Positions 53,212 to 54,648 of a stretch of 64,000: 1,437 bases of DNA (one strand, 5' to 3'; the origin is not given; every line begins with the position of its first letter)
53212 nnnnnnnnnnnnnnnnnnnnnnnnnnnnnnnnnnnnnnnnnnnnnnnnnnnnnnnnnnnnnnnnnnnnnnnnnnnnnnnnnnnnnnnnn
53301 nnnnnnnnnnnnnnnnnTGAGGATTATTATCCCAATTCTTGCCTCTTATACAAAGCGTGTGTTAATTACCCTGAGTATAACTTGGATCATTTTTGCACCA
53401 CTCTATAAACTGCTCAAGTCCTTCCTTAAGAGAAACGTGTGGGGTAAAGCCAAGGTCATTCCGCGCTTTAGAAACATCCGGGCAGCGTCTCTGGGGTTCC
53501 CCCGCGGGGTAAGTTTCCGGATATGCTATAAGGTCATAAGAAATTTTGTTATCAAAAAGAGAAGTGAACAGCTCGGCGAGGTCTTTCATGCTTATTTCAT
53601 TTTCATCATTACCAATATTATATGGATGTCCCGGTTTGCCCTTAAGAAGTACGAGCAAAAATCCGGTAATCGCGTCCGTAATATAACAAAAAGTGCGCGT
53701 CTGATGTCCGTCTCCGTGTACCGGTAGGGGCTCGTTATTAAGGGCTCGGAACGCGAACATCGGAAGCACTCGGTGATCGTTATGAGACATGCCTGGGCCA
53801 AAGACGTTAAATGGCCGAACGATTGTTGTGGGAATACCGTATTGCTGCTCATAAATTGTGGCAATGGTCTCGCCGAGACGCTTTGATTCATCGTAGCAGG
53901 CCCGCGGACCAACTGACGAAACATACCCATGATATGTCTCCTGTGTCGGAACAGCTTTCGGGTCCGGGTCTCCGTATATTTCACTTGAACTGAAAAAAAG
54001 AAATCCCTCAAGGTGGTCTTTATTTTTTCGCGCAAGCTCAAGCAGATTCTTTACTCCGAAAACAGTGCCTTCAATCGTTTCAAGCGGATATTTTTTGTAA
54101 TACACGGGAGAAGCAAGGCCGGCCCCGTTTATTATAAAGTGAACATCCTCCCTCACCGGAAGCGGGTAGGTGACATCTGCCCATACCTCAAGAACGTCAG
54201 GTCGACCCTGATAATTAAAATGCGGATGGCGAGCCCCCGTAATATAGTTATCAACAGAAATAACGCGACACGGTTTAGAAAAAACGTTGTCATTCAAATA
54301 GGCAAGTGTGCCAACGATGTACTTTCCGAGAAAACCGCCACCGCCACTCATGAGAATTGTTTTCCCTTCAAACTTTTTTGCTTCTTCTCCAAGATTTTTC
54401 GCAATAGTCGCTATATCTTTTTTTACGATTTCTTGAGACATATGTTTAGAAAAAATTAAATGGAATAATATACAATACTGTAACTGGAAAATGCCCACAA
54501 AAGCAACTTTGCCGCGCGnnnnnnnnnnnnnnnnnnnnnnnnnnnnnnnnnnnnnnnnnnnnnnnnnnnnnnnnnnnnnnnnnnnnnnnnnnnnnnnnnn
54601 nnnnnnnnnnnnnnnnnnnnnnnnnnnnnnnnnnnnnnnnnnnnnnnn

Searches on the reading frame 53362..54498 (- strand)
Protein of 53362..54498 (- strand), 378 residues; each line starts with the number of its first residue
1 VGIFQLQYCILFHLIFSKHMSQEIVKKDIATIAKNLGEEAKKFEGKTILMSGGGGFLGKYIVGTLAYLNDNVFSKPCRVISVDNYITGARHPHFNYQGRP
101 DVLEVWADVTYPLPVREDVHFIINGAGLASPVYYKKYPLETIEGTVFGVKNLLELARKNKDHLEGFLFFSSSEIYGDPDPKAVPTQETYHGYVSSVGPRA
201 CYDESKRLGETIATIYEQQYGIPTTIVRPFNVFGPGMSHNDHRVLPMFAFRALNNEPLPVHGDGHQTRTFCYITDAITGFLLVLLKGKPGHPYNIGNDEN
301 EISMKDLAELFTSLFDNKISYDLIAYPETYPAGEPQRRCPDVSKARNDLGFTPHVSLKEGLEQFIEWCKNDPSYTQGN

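Call 8: search_protein_families(library=pfam, proteins=[window:53362-54498:-], max_evalue=0.001)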
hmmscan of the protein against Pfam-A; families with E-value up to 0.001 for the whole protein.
window:53362-54498:- (378 aa): 4 families
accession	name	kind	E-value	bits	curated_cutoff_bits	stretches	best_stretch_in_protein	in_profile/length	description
PF01370.27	Epimerase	-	4.2e-40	138.1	20.9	1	48-296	1-240/240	NAD dependent epimerase/dehydratase family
PF16363.11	GDP_Man_Dehyd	-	8.3e-31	108.1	27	1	116-363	73-331/332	GDP-mannose 4,6 dehydratase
PF07993.18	NAD_binding_4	-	1.3e-08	34.8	20.1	1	118-242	88-220/258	Male sterility protein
PF01073.25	3Beta_HSD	-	4.2e-06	26.4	22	1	50-239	2-188/280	3-beta hydroxysteroid dehydrogenase/isomerase family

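Call 15: search_protein_families(library=ncbifam, proteins=[window:53362-54498:-], max_evalue=0.001)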
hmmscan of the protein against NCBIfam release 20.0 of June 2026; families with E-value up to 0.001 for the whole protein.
window:53362-54498:- (378 aa): 17 families
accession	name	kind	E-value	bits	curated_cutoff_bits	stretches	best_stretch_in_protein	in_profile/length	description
TIGR01181.1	dTDP_gluc_dehyt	equivalog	4.2e-34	118.1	365.1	1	136-373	91-316/321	dTDP-glucose 4,6-dehydratase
NF008872.0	PRK11908.1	equivalog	2.2e-23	82.8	294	1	119-370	69-337/349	bifunctional UDP-4-keto-pentose/UDP-xylose synthase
NF007490.0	PRK10084.1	subfamily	4.8e-23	81.7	649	1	140-374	95-340/361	dTDP-glucose 4,6-dehydratase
TIGR04180.1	EDH_00030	hypoth_equivalog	1.1e-21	77.2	475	1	49-354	2-295/297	NAD-dependent 4,6-dehydratase LegB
NF007582.0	PRK10217.1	equivalog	1.9e-21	76.6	698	1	141-373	97-336/355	dTDP-glucose 4,6-dehydratase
NF011728.1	PRK15181.1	equivalog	6.5e-18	64.8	760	1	46-369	16-338/348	Vi polysaccharide biosynthesis UDP-N-acetylglucosaminuronic acid C-4 epimerase TviC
NF005998.1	PRK08125.1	equivalog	2.3e-16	59.3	777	1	44-366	314-647/649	bifunctional UDP-4-amino-4-deoxy-L-arabinose formyltransferase/UDP-glucuronic acid oxidase ArnA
NF047922.1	GDPFucSynFcl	equivalog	2.8e-13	50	500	1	136-368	72-301/308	GDP-L-fucose synthase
TIGR02197.1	heptose_epim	equivalog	3.4e-12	46.2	274.6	1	48-370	1-315/316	ADP-glyceromanno-heptose 6-epimerase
TIGR01179.1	galE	equivalog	5.8e-12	45.1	262.3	1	48-371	2-328/332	UDP-glucose 4-epimerase GalE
TIGR02622.1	CDP_4_6_dhtase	equivalog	1.2e-09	37.8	278.45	1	43-370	2-332/352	CDP-glucose 4,6-dehydratase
NF042422.1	oxyalk_red_OleD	equivalog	3.2e-08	33.3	580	0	198-310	135-246/329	2-alkyl-3-oxoalkanoate reductase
TIGR01746.1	Thioester-redct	subfamily_domain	1.6e-05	24.4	213.35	1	146-313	113-279/371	thioester reductase domain-containing protein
NF041015.1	UDPsulfquin_syn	equivalog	3.5e-05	22.9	575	1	245-366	239-361/384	UDP-sulfoquinovose synthase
NF008360.0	PRK11150.1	equivalog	6e-05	22.4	452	1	165-370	110-308/310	ADP-glyceromanno-heptose 6-epimerase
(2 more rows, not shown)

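Call 30: search_solved_structures(query=window:53362-54498:-, max_evalue=1e-10)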
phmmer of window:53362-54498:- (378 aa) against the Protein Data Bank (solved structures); distinct sequences matched with E-value up to 1e-10: 64 (the best 60 are shown).
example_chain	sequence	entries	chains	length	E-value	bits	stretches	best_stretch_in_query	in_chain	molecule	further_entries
2b69_A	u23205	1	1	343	2.2e-55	191.7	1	44-376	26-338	UDP-glucuronate decarboxylase 1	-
4gll_A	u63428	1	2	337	3.1e-55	191.2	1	45-376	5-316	UDP-glucuronic acid decarboxylase 1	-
4m55_A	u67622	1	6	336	1.7e-54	188.7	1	45-376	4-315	UDP-glucuronic acid decarboxylase 1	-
4lk3_A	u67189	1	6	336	2.3e-54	188.3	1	45-376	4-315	UDP-glucuronic acid decarboxylase 1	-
8vr2_A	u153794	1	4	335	1.2e-32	116.8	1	43-369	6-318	NAD-dependent epimerase/dehydratase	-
8v4h_A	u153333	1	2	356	1.8e-28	103.1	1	13-369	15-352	Putative nucleotide sugar dehydratase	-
8v4g_A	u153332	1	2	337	2.2e-27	99.5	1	19-369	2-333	Putative nucleotide sugar dehydratase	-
6bi4_A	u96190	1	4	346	2.3e-25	92.8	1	36-371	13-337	dTDP-glucose 4,6-dehydratase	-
1g1a_A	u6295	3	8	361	1.2e-24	90.5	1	136-369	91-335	DTDP-D-GLUCOSE 4,6-DEHYDRATASE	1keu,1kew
6pmh_A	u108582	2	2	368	5e-24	88.5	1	38-368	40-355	UDP-glucose 4-epimerase related protein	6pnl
6h0p_A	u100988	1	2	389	7.9e-23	84.5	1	37-365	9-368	UDP-D-apiose/UDP-D-xylose synthase 1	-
8du1_A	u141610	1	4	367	2.8e-22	82.7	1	46-372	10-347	dTDP-glucose 4,6-dehydratase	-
6h0n_A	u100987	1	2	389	2.8e-22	82.7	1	37-365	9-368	UDP-D-apiose/UDP-D-xylose synthase 1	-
6bwl_A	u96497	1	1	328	2e-21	79.9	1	192-370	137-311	Pal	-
10ke_A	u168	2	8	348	3e-21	79.3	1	48-368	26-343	Capsular polysaccharide biosynthesis protein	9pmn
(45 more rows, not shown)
